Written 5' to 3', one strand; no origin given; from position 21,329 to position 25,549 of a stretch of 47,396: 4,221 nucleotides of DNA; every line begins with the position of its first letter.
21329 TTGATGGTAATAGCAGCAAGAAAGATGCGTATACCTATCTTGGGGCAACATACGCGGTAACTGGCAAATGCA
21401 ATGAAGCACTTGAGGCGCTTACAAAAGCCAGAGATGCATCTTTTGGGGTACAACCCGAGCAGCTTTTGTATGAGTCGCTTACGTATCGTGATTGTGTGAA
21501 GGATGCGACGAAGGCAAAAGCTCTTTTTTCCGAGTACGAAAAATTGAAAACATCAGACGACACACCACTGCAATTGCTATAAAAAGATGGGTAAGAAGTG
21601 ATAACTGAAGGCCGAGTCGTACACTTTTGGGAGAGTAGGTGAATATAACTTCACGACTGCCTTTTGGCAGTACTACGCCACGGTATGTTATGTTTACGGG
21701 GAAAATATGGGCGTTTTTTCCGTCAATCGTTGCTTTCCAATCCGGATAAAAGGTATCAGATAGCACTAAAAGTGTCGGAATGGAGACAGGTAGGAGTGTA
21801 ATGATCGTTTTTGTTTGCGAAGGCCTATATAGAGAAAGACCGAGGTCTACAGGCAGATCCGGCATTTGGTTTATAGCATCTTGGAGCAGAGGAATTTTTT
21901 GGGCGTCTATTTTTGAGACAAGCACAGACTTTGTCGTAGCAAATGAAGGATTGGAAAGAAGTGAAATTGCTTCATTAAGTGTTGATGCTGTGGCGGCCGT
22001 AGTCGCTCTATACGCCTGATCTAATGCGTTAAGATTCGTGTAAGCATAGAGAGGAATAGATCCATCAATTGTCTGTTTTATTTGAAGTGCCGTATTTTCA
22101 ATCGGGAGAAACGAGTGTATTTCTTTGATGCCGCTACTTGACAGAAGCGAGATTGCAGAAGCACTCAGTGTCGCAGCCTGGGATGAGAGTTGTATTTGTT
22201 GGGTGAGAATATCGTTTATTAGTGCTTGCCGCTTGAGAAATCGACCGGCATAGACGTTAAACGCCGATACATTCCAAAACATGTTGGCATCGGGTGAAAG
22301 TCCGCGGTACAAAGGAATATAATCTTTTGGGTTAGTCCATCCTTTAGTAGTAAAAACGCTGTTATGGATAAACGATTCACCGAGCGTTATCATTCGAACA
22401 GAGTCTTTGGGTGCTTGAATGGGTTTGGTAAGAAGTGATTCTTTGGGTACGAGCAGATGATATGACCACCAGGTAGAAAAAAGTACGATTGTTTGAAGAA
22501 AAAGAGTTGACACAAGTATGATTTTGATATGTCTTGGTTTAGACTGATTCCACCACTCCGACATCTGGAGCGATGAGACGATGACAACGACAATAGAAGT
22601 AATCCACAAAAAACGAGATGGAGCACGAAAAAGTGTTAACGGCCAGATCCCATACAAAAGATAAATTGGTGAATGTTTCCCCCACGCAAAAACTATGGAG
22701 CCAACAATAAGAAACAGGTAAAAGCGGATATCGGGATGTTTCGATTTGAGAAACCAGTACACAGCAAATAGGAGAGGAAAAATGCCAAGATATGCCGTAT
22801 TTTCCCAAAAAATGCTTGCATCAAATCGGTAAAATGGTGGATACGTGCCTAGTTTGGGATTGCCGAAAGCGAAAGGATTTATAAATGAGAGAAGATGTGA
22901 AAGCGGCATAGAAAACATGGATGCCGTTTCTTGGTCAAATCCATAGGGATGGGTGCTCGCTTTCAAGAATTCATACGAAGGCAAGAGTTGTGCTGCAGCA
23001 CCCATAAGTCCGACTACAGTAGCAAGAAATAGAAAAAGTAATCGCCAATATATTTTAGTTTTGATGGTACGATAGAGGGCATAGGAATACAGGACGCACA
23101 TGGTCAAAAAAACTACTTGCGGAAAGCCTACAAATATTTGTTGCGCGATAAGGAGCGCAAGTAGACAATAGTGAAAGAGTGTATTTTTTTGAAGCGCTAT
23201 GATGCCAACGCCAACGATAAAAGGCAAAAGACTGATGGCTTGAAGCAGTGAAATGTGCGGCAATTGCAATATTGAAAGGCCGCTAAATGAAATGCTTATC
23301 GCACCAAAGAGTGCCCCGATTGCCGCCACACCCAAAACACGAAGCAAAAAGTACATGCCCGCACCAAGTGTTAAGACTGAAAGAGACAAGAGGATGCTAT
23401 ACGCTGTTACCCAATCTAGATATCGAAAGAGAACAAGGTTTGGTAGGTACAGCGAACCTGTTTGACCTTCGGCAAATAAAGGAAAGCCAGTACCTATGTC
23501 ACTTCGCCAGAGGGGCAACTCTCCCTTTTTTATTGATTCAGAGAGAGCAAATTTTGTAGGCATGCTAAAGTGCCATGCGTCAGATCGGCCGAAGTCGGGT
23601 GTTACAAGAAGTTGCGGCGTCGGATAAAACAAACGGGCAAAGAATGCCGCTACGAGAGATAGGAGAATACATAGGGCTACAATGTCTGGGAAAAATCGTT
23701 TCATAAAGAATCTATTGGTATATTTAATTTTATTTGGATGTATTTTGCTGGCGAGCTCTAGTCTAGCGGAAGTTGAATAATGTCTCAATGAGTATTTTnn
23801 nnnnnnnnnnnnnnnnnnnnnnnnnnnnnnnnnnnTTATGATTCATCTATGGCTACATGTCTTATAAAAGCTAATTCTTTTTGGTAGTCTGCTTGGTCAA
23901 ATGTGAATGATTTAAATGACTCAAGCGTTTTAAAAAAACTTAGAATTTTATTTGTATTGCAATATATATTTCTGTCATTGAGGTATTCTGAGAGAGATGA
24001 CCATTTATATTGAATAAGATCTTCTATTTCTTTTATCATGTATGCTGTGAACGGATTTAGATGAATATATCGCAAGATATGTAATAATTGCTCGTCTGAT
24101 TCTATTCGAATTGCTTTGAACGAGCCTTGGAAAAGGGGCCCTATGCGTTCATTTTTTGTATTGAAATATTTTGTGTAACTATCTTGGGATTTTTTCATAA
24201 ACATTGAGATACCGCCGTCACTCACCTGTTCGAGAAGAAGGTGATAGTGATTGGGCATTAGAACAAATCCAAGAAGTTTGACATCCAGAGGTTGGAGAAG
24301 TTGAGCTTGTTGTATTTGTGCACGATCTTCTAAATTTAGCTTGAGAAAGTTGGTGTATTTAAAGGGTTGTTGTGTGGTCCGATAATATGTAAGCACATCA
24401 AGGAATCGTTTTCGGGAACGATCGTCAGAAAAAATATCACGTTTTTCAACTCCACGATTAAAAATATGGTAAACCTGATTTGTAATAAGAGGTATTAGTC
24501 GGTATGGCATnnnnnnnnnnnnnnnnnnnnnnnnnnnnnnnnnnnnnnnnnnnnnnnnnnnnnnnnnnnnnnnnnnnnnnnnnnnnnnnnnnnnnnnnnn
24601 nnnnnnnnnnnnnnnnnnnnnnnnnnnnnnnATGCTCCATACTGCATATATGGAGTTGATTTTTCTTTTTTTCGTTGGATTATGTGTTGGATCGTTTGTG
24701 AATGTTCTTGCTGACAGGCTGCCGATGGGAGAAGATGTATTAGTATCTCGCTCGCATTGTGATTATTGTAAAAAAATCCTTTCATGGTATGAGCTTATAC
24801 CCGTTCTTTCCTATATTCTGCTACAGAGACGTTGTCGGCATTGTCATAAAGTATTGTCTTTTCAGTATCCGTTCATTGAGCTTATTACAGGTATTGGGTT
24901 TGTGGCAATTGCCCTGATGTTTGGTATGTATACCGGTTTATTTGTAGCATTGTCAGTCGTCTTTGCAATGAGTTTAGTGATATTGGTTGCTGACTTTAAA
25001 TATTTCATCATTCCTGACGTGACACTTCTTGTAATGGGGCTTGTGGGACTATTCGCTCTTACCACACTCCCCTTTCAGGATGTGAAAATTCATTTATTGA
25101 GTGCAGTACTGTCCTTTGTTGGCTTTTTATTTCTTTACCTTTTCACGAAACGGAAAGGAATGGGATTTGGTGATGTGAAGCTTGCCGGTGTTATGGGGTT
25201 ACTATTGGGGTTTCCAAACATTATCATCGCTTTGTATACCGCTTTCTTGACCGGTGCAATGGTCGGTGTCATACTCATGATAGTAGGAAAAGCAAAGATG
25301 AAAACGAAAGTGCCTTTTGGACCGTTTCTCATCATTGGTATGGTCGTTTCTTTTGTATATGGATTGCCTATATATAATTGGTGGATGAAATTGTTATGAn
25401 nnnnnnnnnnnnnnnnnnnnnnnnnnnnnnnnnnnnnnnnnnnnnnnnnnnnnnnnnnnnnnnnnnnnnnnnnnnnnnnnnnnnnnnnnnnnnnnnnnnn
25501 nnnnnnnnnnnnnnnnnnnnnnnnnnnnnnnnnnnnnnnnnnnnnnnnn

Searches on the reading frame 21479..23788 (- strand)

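Call 82: search_protein_families(library=pfam, proteins=[window:21479-23788:-], max_evalue=0.0001)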
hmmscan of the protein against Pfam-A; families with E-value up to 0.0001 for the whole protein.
window:21479-23788:- (769 aa): 1 family
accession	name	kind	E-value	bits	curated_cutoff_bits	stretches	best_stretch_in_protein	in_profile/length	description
PF09586.16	YfhO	-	9.1e-12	44.6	28.5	1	111-439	73-387/835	Bacterial membrane protein YfhO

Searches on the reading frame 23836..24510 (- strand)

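Call 82: search_protein_families(library=pfam, proteins=[window:23836-24510:-], max_evalue=0.0001)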
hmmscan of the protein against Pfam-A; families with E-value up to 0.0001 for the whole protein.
window:23836-24510:- (224 aa): 1 family
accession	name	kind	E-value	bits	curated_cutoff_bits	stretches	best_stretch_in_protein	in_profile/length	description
PF01797.21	Y1_Tnp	-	2.6e-08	34.4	23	1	57-150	21-119/121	Transposase IS200 like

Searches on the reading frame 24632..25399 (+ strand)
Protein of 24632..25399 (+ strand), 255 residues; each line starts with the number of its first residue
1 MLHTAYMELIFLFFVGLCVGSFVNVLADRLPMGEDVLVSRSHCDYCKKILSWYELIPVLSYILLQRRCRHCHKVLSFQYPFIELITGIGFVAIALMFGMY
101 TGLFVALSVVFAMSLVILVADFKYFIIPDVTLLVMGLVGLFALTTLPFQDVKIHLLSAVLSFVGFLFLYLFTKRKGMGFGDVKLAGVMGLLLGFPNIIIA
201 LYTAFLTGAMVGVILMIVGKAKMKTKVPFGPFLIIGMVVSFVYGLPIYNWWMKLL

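Call 82: search_protein_families(library=pfam, proteins=[window:24632-25399:+], max_evalue=0.0001)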
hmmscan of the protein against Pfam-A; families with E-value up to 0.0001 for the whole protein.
window:24632-25399:+ (255 aa): 2 families
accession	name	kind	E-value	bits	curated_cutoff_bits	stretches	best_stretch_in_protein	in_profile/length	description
PF06750.18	A24_N_bact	-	9.2e-31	106.2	23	1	15-97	2-84/84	Bacterial Peptidase A24 N-terminal domain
PF01478.23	Peptidase_A24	-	9.1e-17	61.8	26.5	1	109-212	2-103/104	Type IV leader peptidase family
